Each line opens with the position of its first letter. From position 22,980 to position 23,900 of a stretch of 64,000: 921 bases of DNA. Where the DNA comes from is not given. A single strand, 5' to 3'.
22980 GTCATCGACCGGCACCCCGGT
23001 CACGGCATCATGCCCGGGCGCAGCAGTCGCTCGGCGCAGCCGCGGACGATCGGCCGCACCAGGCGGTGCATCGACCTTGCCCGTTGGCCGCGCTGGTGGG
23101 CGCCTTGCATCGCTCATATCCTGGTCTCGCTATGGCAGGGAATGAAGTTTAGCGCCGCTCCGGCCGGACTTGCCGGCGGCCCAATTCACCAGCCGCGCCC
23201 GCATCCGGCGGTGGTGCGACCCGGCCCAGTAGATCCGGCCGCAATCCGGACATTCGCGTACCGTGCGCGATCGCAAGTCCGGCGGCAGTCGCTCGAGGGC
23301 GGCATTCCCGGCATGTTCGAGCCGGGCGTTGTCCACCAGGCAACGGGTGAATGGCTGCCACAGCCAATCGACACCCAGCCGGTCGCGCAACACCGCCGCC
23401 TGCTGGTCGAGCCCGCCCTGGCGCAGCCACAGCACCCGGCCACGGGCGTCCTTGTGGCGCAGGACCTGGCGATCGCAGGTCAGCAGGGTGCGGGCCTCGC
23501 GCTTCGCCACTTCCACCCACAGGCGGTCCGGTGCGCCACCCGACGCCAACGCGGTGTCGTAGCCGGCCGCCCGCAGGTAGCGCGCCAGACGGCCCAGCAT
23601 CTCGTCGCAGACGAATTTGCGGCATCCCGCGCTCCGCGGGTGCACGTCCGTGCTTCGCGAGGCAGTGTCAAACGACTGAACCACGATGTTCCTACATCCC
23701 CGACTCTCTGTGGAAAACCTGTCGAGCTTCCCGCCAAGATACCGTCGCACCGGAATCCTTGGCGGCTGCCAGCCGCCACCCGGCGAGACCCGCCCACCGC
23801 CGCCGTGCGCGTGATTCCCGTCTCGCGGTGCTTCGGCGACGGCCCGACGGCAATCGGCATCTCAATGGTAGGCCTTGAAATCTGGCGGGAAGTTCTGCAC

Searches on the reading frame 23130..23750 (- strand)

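Call 41: search_protein_families(library=pfam, proteins=[window:23130-23750:-], max_evalue=0.01)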
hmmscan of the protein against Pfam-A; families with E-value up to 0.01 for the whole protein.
window:23130-23750:- (206 aa): 2 families
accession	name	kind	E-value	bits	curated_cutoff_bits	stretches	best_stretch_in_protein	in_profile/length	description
PF01927.22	Mut7-C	-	6.6e-32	111.1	23.3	1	45-186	2-145/146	Mut7-C RNAse domain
PF18480.7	DUF5615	-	0.0026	18.1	23.8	1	45-117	2-82/110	Domain of unknown function (DUF5615)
